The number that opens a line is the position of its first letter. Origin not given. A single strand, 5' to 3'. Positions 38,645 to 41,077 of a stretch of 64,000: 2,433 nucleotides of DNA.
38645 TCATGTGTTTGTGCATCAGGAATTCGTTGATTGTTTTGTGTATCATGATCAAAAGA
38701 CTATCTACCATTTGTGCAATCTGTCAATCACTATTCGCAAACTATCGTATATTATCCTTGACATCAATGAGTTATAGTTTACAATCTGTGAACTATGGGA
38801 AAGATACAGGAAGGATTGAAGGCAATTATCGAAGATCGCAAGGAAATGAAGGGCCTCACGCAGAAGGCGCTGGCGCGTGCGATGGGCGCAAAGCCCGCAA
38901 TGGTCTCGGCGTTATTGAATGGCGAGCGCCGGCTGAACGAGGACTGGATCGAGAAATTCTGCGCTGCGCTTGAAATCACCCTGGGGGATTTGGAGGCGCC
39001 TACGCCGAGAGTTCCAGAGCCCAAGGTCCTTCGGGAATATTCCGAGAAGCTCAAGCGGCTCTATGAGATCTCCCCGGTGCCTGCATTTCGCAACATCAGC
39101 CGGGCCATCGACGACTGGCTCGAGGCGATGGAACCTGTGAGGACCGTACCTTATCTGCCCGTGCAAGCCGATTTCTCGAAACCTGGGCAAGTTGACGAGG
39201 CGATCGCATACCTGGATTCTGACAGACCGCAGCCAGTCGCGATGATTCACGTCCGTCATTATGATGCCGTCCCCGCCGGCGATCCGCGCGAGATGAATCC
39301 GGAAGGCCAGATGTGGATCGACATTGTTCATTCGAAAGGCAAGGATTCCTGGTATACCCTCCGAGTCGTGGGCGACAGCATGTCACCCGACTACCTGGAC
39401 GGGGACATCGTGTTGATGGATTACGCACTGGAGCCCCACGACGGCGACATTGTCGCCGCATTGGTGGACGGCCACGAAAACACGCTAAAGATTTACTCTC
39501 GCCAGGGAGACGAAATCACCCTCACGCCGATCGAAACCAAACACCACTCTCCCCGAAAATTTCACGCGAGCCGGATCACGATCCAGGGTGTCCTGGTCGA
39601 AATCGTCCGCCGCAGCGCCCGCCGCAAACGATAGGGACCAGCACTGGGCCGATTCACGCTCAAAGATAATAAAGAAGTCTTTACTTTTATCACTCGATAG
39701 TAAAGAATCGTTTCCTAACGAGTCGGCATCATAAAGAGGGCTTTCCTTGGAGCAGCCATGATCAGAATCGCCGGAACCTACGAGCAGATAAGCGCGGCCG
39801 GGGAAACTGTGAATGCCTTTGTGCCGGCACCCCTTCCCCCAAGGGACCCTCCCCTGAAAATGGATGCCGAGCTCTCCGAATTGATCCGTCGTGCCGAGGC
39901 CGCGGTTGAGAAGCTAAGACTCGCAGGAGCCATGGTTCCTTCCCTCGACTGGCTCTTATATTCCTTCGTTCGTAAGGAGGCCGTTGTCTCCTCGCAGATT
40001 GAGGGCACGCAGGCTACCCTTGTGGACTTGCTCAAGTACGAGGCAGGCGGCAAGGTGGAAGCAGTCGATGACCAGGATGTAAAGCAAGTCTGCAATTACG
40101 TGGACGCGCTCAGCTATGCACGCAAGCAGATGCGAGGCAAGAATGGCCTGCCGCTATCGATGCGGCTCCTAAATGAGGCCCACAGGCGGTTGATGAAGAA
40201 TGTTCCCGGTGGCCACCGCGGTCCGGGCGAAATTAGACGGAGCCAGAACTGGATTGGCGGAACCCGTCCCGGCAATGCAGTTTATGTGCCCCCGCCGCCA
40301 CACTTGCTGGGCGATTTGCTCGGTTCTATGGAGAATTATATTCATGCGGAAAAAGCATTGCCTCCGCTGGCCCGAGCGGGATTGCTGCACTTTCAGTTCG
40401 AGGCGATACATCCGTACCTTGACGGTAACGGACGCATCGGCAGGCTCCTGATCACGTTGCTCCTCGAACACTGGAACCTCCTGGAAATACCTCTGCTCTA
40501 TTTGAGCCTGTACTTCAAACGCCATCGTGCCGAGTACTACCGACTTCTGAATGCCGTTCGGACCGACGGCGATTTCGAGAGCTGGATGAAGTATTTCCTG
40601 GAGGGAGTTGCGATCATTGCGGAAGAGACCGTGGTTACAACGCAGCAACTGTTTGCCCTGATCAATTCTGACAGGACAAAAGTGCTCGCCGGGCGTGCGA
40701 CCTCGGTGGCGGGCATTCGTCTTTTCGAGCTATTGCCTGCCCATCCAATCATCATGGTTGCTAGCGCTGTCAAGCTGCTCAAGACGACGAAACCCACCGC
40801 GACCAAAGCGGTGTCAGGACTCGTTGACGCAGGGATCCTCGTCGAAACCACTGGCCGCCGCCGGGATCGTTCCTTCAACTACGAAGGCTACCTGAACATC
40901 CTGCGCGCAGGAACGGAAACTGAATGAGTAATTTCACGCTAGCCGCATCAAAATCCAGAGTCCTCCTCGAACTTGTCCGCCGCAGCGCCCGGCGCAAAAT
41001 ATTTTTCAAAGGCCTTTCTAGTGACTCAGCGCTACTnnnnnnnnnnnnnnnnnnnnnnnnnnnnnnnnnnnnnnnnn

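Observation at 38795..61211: ~22 kb defence cargo sits in the rexAB-like position directly downstream of, and co-oriented with, the cI-type repressor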

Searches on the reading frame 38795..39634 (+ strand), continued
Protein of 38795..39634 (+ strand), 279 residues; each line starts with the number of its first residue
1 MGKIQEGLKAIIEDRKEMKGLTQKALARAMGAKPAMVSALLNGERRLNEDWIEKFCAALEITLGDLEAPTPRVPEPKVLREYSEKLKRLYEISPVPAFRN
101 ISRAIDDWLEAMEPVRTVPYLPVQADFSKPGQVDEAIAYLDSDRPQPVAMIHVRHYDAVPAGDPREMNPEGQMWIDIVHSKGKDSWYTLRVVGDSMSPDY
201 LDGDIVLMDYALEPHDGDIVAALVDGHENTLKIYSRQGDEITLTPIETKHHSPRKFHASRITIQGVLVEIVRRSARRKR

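Call 86: find_encoding_contigs(protein=P0172, flank=10000, max_places=3)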
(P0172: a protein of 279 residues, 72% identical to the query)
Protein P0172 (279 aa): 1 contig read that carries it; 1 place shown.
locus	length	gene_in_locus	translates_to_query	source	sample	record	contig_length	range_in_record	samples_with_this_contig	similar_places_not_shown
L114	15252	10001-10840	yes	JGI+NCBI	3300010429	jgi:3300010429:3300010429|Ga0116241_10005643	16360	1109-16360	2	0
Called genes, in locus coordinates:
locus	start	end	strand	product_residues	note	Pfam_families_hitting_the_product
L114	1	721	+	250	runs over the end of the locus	PF02985:HEAT (faint), PF13646:HEAT_2, PF25786:HEAT_GCN1_C (faint)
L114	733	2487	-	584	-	PF13231:PMT_2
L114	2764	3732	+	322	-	PF00291:PALP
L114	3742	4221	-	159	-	PF12146:Hydrolase_4 (weak), PF00561:Abhydrolase_1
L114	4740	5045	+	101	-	PF04365:BrnT_toxin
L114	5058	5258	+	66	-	-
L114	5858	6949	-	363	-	PF02899:Phage_int_SAM_1 (weak), PF00589:Phage_integrase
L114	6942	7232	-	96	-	-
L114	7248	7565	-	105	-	-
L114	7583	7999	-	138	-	-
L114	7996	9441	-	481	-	PF13392:HNH_3 (weak), PF13479:AAA_24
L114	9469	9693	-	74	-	-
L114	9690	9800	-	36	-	-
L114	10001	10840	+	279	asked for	PF13560:HTH_31 (weak), PF01381:HTH_3, PF13443:HTH_26 (weak), PF00717:Peptidase_S24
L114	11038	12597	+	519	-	-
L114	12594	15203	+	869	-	PF13091:PLDc_2 (faint)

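Call 87: search_protein_families(library=padloc, proteins=[L114:11038-12597:+, L114:12594-15203:+, L028:13943-14953:+, L028:14922-15824:+, L112:9543-10049:+], max_evalue=0.001)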
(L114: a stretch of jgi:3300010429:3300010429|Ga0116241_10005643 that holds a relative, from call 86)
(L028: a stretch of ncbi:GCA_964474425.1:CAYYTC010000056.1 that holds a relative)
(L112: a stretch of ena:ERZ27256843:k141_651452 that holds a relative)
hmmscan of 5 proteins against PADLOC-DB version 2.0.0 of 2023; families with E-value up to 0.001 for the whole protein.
L114:11038-12597:+ (519 aa): 0 families

L114:12594-15203:+ (869 aa): 2 families
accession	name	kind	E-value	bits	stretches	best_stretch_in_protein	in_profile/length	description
PDLC03829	ZacB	-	1.9e-15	54.8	2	198-315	223-333/586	-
PDLC04553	PDC-M27B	-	2.6e-09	34.3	1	86-298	108-308/635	-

L028:13943-14953:+ (336 aa): 0 families

L028:14922-15824:+ (300 aa): 0 families

L112:9543-10049:+ (168 aa): 0 families

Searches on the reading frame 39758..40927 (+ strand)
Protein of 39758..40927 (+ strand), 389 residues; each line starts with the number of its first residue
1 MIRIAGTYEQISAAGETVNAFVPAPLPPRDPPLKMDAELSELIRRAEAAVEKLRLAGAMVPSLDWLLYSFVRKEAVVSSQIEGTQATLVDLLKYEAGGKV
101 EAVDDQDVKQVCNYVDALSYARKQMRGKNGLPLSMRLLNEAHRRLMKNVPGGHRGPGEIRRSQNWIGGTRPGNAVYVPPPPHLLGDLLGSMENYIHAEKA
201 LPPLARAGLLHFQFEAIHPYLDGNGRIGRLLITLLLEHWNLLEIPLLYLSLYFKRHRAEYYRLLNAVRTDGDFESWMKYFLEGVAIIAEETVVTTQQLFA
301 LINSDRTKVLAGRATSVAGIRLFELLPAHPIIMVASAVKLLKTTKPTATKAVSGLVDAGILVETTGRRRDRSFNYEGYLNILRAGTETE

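Call 5: search_protein_families(library=pfam, proteins=[window:39758-40927:+], max_evalue=0.01)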
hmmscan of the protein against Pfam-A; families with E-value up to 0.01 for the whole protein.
window:39758-40927:+ (389 aa): 2 families
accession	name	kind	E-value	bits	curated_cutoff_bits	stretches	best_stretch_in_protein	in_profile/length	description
PF13784.11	Fic_N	-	1.1e-20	73.9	26.7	1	42-121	3-80/82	Fic/DOC family N-terminal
PF02661.23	Fic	-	1.4e-18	67.9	24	1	133-236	2-93/93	Fic/DOC family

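Call 7: search_protein_families(library=padloc, proteins=[window:39758-40927:+], max_evalue=0.001)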
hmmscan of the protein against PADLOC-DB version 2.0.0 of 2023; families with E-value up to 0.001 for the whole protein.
window:39758-40927:+ (389 aa): 6 families
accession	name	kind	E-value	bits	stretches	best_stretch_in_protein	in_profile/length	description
PDLC03963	SoFic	-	1.7e-108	361.2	1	17-383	5-359/361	-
PDLC04966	PDC-S24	-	3.7e-18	63.6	1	157-267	253-368/497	-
PDLC04837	PDC-S04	-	2.4e-15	54.5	1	67-288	21-228/234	-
PDLC04836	PDC-S04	-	9.6e-12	42.6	1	100-271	60-216/244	-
PDLC04840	PDC-S04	-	1.5e-11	42.4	1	102-266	45-198/227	-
PDLC04839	PDC-S04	-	2.8e-07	28.4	1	131-240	57-163/205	-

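Call 37: search_protein_families(library=ncbifam, proteins=[window:39758-40927:+], max_evalue=0.01)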
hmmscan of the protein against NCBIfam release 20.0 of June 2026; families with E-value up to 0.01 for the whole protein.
window:39758-40927:+ (389 aa): 5 families
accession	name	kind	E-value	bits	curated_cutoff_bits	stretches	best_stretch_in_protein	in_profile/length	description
NF046030.1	ProtAdlyltaseSoFic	equivalog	1e-48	166.2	550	1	26-382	13-355/361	protein adenylyltransferase Fic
TIGR02613.1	mob_myst_B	hypoth_equivalog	7.1e-07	29.3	124.4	1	109-245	26-150/186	mobile mystery protein B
NF040876.1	RHE_PE00001_fam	equivalog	5.4e-05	22.6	250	1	194-372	202-367/371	RHE_PE00001 family protein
NF041381.1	XopAC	subfamily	0.0083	14.9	450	0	117-230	286-405/451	XopAC/AvrAC family type III secretion system effector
NF002095.0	PRK00934.1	equivalog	0.0098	15.1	296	0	74-146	48-116/287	ribose-phosphate diphosphokinase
